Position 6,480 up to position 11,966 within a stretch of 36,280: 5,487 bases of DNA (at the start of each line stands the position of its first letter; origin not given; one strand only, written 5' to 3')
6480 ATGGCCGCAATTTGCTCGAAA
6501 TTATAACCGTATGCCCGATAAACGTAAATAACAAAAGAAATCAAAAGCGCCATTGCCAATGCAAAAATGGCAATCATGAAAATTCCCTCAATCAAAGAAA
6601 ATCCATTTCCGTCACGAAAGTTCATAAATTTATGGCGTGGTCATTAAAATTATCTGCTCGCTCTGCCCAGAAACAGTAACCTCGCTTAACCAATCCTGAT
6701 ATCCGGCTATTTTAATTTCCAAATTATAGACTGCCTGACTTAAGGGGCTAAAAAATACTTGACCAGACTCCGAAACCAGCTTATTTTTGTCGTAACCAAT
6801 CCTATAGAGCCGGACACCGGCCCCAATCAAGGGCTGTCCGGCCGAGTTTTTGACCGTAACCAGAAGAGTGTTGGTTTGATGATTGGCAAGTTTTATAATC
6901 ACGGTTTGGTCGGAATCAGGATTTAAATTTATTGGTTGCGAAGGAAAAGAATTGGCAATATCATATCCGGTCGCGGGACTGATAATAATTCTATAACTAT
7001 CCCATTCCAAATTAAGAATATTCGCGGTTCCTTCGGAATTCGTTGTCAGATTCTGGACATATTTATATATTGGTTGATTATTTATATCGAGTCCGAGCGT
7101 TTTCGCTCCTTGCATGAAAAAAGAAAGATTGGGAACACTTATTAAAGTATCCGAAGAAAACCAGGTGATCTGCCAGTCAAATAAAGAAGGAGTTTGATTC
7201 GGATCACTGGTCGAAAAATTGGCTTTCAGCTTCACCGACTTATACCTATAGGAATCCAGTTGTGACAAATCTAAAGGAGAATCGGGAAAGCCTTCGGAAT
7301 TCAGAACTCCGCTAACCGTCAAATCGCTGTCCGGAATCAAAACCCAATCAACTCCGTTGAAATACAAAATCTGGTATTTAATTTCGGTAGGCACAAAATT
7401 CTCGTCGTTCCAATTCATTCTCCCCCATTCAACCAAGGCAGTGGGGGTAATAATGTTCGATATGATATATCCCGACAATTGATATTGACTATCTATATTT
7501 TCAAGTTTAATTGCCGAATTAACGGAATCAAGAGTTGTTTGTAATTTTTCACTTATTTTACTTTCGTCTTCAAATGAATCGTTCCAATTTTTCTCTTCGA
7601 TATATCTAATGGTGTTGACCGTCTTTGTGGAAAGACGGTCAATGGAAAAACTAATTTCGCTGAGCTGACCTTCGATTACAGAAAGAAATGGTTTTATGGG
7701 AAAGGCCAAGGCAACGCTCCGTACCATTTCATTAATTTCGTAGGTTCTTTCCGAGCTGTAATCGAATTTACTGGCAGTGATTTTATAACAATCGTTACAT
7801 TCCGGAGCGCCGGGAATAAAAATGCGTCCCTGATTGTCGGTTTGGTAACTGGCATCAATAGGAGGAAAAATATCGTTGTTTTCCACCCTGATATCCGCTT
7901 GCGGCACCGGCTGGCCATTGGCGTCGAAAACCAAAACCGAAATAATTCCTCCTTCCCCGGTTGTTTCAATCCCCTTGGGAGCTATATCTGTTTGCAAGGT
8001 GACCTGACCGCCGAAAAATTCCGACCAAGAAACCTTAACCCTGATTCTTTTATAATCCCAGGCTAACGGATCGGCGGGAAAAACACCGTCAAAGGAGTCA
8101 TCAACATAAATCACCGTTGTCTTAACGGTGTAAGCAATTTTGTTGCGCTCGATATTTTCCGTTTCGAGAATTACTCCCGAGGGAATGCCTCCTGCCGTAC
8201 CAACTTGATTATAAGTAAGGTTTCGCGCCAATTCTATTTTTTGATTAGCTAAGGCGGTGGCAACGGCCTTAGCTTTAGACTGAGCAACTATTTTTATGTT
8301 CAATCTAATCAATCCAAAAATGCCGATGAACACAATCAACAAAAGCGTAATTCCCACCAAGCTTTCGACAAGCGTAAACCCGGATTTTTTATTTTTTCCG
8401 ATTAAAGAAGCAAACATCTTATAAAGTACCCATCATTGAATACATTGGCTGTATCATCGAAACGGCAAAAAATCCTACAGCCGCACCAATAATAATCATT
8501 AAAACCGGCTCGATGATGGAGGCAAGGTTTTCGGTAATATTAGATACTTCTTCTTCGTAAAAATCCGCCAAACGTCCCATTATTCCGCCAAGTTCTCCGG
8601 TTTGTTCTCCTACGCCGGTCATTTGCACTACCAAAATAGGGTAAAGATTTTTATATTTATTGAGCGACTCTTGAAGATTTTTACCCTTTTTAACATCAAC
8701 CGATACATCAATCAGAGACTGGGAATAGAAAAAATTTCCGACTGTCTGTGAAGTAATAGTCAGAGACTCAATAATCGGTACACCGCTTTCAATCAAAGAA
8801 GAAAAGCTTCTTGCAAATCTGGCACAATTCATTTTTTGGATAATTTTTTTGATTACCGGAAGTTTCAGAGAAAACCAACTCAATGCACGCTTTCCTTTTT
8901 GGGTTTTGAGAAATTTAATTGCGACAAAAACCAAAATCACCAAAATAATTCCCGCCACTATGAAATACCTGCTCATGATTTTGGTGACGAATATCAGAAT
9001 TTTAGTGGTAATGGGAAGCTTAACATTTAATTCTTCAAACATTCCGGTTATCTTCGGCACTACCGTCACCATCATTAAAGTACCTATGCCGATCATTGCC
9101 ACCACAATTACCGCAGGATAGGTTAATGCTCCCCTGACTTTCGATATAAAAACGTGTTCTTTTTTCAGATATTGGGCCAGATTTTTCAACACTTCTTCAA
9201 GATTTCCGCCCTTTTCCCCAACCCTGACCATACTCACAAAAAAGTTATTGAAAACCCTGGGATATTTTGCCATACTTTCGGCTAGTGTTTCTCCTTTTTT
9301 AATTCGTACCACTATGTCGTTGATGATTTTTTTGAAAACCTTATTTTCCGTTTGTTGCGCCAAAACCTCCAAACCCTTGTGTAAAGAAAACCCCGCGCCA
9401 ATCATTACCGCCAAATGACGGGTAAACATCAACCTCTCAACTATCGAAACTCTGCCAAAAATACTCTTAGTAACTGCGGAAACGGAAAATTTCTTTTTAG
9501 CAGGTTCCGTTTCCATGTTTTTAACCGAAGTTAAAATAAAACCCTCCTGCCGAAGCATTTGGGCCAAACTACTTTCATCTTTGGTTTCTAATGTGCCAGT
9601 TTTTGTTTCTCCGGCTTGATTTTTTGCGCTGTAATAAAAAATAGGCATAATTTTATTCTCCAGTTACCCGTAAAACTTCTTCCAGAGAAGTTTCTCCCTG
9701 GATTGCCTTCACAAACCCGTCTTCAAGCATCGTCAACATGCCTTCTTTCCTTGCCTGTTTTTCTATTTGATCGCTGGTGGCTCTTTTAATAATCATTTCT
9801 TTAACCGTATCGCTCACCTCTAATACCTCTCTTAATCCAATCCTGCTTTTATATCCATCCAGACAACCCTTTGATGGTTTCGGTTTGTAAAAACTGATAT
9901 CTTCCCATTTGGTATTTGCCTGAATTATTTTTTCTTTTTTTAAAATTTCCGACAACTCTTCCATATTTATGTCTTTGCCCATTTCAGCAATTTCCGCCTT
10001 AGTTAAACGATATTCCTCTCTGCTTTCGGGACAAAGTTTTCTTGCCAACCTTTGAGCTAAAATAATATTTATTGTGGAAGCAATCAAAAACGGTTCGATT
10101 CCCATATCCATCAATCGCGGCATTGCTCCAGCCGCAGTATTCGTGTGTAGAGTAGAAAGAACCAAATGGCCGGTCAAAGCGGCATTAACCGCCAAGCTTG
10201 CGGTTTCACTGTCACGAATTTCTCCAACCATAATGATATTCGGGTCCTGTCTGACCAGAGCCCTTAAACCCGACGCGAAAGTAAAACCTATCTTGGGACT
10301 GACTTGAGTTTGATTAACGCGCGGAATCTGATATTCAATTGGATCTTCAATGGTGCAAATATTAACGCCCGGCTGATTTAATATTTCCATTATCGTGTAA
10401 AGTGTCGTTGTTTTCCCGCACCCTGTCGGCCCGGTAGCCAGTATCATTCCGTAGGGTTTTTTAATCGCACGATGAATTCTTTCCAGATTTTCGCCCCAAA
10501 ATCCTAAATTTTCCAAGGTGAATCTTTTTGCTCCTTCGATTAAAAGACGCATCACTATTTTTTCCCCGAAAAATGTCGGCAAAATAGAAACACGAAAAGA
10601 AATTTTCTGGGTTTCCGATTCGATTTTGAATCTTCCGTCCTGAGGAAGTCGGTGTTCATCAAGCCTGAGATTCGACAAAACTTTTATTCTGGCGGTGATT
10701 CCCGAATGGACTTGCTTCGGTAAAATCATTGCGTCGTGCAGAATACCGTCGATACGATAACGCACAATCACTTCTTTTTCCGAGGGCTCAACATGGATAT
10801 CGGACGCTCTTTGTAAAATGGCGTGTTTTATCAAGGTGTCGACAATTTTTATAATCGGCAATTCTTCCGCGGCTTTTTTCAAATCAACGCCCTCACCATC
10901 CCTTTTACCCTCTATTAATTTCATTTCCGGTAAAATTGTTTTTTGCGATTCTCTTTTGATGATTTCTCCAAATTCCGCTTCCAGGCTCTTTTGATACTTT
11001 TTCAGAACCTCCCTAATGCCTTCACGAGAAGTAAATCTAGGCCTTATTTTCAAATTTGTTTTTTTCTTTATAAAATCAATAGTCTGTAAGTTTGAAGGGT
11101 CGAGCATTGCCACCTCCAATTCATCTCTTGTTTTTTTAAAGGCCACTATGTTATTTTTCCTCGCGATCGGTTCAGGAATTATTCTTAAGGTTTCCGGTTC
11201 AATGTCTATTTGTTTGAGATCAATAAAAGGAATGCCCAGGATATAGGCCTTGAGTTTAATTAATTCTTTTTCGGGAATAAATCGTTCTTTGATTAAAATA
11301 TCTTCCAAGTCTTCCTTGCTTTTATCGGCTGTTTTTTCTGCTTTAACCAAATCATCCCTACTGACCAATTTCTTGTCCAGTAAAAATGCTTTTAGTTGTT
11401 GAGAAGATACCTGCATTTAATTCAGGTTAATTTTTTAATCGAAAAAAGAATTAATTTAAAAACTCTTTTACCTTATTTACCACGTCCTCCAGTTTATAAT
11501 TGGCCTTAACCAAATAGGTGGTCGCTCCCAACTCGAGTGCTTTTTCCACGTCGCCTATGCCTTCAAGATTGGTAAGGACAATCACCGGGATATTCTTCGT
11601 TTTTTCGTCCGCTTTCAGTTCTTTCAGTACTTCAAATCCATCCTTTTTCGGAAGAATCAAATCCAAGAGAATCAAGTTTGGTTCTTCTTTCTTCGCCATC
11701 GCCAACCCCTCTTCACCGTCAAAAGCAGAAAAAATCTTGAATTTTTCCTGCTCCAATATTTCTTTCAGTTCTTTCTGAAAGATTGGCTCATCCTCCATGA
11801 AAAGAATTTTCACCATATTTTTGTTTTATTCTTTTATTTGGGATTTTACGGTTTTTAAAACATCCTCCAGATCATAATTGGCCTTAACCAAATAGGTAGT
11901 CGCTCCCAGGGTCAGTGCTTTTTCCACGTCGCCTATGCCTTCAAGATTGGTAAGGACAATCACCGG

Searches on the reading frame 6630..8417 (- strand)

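Call 12: search_protein_families(library=pfam, proteins=[window:6630-8417:-], max_evalue=0.001)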
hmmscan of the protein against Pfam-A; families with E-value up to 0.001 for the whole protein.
window:6630-8417:- (595 aa): 4 families
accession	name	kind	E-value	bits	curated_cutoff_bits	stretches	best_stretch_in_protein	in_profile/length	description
PF13620.12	CarboxypepD_reg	-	1.1e-14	55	32.3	2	159-224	2-63/82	Carboxypeptidase regulatory-like domain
PF07963.17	N_methyl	-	2.2e-05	24.3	21.2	1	9-33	2-26/27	Prokaryotic N-terminal methylation motif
PF02369.22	Big_1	-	2.3e-05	24.9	34.9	0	159-199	21-62/93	Bacterial Ig-like domain (group 1)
PF17802.7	SpaA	-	0.00025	21.6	23.1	0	450-502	31-80/91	Prealbumin-like fold domain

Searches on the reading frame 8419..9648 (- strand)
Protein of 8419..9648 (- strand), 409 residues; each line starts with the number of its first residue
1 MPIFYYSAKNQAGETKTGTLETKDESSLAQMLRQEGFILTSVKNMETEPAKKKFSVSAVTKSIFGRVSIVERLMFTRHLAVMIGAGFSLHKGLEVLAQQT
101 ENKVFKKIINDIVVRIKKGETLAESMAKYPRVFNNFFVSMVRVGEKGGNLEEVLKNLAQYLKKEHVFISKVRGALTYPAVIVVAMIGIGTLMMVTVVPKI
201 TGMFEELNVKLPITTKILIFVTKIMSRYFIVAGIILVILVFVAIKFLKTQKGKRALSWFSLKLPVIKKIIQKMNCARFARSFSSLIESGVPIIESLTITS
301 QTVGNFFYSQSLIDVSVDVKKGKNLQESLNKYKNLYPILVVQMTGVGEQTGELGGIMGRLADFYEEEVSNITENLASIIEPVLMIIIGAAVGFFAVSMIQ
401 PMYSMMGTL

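Call 12: search_protein_families(library=pfam, proteins=[window:8419-9648:-], max_evalue=0.001)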
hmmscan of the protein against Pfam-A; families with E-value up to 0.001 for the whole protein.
window:8419-9648:- (409 aa): 1 family
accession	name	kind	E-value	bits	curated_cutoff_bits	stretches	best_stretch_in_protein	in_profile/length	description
PF00482.28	T2SSF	-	7e-58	194.5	25.2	2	75-198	1-125/125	Type II secretion system (T2SS), protein F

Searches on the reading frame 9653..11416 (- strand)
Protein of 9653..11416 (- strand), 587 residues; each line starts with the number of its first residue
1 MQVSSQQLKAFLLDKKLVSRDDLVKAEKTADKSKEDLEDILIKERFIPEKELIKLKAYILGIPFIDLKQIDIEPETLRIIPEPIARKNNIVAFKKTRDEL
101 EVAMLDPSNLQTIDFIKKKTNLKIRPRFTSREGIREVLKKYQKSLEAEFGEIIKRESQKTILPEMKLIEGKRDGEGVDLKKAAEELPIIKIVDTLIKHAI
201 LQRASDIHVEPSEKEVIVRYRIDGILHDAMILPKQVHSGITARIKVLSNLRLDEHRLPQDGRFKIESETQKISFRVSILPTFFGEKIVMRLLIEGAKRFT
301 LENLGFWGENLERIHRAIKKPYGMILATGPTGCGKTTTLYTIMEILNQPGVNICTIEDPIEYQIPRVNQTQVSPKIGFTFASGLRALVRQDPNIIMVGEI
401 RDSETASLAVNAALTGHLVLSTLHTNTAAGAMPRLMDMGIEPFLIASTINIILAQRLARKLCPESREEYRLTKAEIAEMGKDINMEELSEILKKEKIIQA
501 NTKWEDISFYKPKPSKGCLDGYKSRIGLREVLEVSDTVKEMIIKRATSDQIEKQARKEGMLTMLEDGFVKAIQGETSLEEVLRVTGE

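Call 12: search_protein_families(library=pfam, proteins=[window:9653-11416:-], max_evalue=0.001)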
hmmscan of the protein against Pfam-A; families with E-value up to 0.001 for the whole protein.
window:9653-11416:- (587 aa): 2 families
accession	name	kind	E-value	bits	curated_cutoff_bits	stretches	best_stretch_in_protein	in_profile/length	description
PF00437.27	T2SSE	-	1.6e-123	412.5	24.9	1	183-583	3-370/370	Type II/IV secretion system protein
PF05157.20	MshEN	-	6.4e-18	65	23.1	1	60-146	1-88/90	MshEN domain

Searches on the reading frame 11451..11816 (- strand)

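Call 78: search_protein_families(library=pfam, proteins=[window:11451-11816:-], max_evalue=0.01)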
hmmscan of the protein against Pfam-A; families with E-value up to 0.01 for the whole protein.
window:11451-11816:- (121 aa): 1 family
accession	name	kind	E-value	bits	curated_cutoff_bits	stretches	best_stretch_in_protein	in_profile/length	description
PF00072.30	Response_reg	-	3.5e-24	85.5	30.2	1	4-114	1-108/111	Response regulator receiver domain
